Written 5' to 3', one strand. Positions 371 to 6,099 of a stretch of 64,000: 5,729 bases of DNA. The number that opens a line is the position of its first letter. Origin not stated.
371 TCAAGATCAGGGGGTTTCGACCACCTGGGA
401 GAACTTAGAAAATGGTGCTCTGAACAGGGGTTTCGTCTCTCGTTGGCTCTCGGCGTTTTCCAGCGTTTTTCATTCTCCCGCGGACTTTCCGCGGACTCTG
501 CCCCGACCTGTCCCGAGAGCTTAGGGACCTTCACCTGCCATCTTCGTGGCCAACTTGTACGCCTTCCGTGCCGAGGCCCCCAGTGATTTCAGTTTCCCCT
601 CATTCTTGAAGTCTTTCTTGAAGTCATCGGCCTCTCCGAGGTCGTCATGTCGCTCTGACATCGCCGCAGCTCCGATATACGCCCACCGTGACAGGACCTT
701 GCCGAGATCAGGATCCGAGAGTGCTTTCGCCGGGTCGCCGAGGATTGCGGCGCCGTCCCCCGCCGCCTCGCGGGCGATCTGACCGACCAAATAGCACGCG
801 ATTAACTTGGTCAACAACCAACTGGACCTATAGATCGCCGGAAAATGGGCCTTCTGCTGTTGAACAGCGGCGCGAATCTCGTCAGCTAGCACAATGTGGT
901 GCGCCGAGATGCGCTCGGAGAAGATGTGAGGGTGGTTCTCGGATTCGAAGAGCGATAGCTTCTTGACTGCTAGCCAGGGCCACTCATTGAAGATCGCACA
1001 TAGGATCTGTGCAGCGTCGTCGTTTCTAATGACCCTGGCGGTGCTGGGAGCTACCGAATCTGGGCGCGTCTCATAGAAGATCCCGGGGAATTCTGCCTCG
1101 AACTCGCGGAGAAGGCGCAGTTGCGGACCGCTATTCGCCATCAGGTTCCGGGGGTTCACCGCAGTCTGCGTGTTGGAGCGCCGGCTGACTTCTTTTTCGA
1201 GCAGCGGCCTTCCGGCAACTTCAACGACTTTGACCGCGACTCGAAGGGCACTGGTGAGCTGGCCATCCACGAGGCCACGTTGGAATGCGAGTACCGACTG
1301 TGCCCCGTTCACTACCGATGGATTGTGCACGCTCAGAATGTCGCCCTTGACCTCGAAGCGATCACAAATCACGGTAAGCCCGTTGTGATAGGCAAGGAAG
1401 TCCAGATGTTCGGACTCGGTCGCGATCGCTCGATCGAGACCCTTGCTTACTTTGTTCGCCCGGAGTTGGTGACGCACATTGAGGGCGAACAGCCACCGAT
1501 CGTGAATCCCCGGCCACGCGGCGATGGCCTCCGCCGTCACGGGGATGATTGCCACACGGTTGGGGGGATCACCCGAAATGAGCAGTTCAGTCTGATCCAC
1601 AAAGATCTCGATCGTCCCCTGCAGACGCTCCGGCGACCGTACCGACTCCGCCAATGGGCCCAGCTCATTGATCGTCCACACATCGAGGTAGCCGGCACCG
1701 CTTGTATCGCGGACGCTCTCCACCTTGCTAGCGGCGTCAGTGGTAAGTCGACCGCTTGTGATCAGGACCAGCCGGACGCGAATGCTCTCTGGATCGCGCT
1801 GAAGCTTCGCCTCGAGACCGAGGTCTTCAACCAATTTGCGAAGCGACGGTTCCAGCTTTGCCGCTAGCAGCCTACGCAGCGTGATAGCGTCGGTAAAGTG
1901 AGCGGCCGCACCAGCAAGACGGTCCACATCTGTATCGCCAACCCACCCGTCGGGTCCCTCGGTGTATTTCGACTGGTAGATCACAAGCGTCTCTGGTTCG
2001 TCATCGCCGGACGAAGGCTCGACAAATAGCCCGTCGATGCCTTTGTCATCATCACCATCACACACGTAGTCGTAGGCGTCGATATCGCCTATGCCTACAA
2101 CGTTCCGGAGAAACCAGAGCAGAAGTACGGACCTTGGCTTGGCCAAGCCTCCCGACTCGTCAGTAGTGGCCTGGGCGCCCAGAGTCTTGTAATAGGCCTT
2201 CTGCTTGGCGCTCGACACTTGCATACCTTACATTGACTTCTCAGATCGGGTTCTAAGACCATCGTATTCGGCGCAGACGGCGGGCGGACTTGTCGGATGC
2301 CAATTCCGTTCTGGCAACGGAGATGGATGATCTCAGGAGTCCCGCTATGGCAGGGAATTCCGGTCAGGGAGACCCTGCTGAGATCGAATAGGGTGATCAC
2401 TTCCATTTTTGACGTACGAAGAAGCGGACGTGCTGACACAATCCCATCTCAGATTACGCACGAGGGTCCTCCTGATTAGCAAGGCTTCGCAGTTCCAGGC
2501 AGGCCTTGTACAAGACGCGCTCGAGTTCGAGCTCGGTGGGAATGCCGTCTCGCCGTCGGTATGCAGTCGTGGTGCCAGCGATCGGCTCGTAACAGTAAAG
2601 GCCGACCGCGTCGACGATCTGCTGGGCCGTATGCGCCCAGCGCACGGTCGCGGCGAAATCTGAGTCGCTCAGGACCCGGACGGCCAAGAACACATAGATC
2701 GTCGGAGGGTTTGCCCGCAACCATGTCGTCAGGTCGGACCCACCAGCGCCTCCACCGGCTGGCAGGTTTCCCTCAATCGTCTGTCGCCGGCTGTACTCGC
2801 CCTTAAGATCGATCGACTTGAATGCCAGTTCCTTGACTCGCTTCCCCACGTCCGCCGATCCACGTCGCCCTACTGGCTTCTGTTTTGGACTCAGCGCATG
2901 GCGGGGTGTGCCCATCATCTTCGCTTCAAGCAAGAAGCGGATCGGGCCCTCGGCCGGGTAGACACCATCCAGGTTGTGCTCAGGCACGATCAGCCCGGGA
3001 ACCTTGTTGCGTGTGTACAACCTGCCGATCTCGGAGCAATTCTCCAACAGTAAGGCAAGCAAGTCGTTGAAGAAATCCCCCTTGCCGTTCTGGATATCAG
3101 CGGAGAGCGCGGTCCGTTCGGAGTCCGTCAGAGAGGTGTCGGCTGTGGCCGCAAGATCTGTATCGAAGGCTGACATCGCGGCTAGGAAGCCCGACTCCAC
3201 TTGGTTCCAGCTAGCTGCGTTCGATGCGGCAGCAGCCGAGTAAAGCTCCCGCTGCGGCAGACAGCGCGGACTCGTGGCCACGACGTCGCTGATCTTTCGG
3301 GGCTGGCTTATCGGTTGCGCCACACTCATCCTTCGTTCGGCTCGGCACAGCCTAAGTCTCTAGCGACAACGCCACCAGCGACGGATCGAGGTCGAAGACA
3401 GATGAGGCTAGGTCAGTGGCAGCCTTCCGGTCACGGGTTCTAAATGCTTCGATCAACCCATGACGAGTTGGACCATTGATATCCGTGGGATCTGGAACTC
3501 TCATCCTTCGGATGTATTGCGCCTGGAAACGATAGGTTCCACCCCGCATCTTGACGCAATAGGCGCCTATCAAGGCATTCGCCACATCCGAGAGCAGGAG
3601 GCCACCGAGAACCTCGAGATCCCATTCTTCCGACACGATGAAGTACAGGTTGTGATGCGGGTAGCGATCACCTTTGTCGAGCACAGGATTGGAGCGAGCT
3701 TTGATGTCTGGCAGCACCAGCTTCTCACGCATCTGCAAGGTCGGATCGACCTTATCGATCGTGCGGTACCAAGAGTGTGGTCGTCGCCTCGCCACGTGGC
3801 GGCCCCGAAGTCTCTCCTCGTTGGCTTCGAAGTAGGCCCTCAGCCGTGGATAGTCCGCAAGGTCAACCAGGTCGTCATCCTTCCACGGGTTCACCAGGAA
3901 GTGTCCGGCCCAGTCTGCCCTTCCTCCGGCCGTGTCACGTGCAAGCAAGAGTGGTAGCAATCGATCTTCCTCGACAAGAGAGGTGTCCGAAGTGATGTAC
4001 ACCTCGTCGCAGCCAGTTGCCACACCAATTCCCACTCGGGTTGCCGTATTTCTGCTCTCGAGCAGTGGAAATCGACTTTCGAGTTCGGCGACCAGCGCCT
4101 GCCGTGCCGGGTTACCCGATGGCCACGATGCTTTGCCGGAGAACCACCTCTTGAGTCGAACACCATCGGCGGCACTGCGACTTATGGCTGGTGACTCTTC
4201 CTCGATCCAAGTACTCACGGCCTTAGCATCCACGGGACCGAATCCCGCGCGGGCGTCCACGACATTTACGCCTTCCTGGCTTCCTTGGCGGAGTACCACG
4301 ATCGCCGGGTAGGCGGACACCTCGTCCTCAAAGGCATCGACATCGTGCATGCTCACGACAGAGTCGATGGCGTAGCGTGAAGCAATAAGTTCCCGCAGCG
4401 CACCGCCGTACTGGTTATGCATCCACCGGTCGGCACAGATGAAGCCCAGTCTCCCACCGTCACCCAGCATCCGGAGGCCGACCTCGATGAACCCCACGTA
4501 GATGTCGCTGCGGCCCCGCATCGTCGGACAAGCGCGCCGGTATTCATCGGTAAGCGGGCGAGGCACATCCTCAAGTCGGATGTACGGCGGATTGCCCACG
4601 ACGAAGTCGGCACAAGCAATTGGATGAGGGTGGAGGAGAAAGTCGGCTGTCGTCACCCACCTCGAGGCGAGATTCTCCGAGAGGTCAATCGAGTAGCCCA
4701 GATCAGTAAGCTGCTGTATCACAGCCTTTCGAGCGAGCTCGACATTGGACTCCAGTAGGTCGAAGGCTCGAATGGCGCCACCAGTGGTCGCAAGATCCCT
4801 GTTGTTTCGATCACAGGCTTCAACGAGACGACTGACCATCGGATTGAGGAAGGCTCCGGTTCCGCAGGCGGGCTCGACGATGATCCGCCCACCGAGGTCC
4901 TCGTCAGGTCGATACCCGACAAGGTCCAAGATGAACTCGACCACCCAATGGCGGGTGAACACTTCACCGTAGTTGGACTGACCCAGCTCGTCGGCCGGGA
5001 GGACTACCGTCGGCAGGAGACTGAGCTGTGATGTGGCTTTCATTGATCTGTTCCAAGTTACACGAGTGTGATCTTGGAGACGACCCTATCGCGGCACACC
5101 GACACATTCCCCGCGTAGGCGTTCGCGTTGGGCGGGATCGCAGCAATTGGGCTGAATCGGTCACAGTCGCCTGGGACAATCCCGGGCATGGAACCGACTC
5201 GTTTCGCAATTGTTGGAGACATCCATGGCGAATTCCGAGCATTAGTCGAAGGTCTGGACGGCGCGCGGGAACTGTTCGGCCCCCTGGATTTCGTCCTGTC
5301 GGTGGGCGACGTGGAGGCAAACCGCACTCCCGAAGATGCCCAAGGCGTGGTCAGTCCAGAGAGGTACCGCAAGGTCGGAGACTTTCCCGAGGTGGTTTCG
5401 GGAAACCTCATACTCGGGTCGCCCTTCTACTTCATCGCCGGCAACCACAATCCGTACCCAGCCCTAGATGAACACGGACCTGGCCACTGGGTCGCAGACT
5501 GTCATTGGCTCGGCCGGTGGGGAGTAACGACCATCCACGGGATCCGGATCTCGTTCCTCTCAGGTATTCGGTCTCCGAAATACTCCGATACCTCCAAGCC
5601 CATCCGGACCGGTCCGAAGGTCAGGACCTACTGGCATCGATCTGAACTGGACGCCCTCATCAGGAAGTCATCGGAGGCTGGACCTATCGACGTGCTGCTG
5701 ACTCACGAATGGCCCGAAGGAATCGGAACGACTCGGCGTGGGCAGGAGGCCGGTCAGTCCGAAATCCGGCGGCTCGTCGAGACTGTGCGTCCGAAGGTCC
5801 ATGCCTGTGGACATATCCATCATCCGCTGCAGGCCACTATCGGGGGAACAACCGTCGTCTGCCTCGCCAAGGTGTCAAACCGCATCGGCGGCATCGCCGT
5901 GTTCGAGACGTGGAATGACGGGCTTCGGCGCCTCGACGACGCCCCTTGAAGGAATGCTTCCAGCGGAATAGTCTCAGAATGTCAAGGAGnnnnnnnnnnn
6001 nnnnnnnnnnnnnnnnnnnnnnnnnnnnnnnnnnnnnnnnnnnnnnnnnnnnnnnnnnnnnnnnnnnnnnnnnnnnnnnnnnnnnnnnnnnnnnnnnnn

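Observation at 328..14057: Composite ~13.7-kb island in tRNA-Ala(GGC) delimited by a perfect 48-nt repeat and split by a third, diverged att copy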

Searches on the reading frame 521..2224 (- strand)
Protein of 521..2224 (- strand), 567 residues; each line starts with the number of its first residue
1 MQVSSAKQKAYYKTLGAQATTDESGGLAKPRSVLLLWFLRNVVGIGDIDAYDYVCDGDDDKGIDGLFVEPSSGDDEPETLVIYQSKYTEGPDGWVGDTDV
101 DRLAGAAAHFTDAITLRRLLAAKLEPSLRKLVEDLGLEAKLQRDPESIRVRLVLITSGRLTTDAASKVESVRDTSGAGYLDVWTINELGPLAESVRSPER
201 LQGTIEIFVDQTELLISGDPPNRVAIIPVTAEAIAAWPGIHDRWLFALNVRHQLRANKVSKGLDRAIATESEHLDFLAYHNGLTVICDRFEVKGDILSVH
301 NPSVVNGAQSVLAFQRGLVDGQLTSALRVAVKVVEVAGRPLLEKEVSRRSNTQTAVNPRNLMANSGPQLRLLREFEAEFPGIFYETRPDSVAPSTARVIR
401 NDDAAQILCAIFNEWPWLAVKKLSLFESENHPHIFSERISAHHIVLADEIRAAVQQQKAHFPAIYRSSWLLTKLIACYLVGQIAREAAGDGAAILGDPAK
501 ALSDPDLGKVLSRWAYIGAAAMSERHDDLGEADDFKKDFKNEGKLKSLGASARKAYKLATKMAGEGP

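Call 6: search_protein_families(library=pfam, proteins=[window:521-2224:-], max_evalue=0.01)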
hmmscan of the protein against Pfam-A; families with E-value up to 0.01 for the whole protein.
window:521-2224:- (567 aa): 1 family
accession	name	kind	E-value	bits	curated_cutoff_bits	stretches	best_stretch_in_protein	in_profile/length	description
PF10592.14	AIPR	-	7.1e-23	82.2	25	1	246-425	1-205/308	AIPR protein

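Call 9: search_protein_families(library=padloc, proteins=[window:521-2224:-], max_evalue=0.01)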
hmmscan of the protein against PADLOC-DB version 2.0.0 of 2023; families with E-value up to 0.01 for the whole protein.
window:521-2224:- (567 aa): 1 family
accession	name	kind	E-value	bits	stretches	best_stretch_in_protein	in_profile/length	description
PDLC02357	AbiU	-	1.1e-22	78.9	1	244-455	243-449/537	AbiU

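Call 40: search_protein_families(library=ncbifam, proteins=[window:521-2224:-], max_evalue=0.001)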
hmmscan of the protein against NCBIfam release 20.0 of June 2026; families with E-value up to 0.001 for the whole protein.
window:521-2224:- (567 aa): 0 families

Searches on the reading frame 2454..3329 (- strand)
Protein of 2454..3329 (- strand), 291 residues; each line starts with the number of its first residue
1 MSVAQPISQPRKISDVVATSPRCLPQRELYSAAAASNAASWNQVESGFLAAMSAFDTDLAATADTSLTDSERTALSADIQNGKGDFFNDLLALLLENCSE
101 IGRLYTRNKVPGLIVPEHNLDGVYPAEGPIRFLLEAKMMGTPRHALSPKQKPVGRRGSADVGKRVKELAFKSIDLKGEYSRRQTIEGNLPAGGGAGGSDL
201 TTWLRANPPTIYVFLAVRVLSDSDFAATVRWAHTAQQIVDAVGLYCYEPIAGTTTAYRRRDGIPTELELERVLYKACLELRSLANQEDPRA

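Call 6: search_protein_families(library=pfam, proteins=[window:2454-3329:-], max_evalue=0.01)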
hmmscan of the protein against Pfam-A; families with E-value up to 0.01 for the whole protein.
window:2454-3329:- (291 aa): 0 families

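Call 9: search_protein_families(library=padloc, proteins=[window:2454-3329:-], max_evalue=0.01)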
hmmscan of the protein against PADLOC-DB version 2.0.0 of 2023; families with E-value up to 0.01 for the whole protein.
window:2454-3329:- (291 aa): 1 family
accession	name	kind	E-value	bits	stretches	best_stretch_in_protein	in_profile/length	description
PDLC03576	REase_II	-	7.2e-10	36.8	1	82-222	63-206/281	Type II restriction enzyme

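Call 40: search_protein_families(library=ncbifam, proteins=[window:2454-3329:-], max_evalue=0.001)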
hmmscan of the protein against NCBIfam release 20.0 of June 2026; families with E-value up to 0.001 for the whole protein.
window:2454-3329:- (291 aa): 0 families

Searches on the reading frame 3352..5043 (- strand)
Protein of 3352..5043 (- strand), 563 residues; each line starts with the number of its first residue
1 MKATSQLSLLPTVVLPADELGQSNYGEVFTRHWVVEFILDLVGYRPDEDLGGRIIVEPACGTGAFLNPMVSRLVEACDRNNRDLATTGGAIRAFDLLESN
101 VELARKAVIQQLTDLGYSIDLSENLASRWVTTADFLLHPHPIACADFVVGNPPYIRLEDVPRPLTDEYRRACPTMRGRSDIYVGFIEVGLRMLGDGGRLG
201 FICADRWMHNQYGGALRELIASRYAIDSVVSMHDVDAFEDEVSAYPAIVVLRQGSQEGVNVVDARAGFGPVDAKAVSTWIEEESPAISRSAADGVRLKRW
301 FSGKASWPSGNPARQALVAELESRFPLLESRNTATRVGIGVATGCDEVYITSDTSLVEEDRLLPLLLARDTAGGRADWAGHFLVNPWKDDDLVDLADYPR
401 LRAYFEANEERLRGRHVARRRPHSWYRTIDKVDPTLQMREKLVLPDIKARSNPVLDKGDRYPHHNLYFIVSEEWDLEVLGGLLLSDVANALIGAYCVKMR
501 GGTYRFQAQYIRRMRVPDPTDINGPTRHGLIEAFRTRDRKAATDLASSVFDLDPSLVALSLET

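Call 6: search_protein_families(library=pfam, proteins=[window:3352-5043:-], max_evalue=0.01)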
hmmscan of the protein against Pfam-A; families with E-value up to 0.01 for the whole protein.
window:3352-5043:- (563 aa): 3 families
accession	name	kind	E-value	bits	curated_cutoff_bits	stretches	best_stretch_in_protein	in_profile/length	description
PF07669.17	Eco57I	-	2.9e-18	67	25.3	1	146-238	76-171/171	Eco57I restriction-modification methylase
PF02384.22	N6_Mtase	-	7.3e-11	42.4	20.4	1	23-271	23-253/311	N-6 DNA Methylase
PF12950.13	TaqI_C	-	0.00053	20.7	26.5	1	419-513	30-115/118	TaqI-like C-terminal specificity domain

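Call 9: search_protein_families(library=padloc, proteins=[window:3352-5043:-], max_evalue=0.01)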
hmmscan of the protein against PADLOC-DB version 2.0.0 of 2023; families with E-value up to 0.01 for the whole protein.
window:3352-5043:- (563 aa): 49 families (the best 25 are shown)
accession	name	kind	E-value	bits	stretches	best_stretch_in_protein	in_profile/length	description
PDLC03313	MTase_II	-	1.8e-186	619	1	17-553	14-552/563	Type II methyltransferase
PDLC03335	MTase_II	-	4.1e-26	89.8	1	24-255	78-306/607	Type II methyltransferase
PDLC03226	MTase_II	-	2.1e-25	87.4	2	336-522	333-536/579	Type II methyltransferase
PDLC03604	REase_MTase_IIG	-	9e-19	65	1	146-354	536-733/1011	Type IIG restriction enzyme-methyltransferase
PDLC03338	MTase_II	-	1.2e-16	58.6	1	2-274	108-371/604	Type II methyltransferase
PDLC03315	MTase_II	-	1.6e-15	54.9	1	26-256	18-243/502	Type II methyltransferase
PDLC03248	MTase_II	-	2.6e-15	54.1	1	119-243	59-187/521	Type II methyltransferase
PDLC03612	REase_MTase_IIG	-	1e-14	51.7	1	146-251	808-912/1247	Type IIG restriction enzyme-methyltransferase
PDLC03267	MTase_II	-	3.6e-14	50.6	1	26-242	14-207/539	Type II methyltransferase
PDLC03629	REase_MTase_IIG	-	8.8e-14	48.3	1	145-268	571-703/1182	Type IIG restriction enzyme-methyltransferase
PDLC03630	REase_MTase_IIG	-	1.9e-13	47.2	2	127-256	588-731/1100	Type IIG restriction enzyme-methyltransferase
PDLC04134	mad2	-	2.4e-12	44.5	1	23-257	268-449/492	mads_2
PDLC03601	REase_MTase_IIG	-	5.4e-12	42.4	1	144-517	673-1053/1110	Type IIG restriction enzyme-methyltransferase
PDLC03235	MTase_II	-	7.3e-12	42.9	1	145-256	247-358/648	Type II methyltransferase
PDLC03293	MTase_II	-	1.6e-11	41.6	1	131-227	84-186/427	Type II methyltransferase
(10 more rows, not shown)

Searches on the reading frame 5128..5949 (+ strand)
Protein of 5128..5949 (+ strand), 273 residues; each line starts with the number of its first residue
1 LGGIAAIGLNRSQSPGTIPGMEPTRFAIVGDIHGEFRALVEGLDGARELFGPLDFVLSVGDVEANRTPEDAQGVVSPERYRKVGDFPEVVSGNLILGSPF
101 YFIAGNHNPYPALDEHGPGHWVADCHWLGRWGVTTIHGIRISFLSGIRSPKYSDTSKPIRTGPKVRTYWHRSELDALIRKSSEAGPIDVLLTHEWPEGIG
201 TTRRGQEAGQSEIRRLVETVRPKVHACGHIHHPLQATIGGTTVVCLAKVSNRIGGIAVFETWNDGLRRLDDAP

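Call 6: search_protein_families(library=pfam, proteins=[window:5128-5949:+], max_evalue=0.01)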
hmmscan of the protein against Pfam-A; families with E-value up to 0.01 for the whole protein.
window:5128-5949:+ (273 aa): 3 families
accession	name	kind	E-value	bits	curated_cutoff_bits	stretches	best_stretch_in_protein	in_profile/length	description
PF00149.33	Metallophos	-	3.8e-15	57.3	21.5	1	25-233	2-191/191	Calcineurin-like phosphoesterase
PF12850.12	Metallophos_2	-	5.2e-06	27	27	1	25-244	2-130/154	Calcineurin-like phosphoesterase superfamily domain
PF14582.11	Metallophos_3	-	0.0022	17.8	28.2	1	188-245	176-235/259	Metallophosphoesterase, calcineurin superfamily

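Call 9: search_protein_families(library=padloc, proteins=[window:5128-5949:+], max_evalue=0.01)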
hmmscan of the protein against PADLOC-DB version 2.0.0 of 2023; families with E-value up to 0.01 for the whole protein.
window:5128-5949:+ (273 aa): 1 family
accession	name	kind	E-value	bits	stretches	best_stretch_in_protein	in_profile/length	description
PDLC04908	PDC-S10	-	9.4e-12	42.7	1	102-243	65-195/223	-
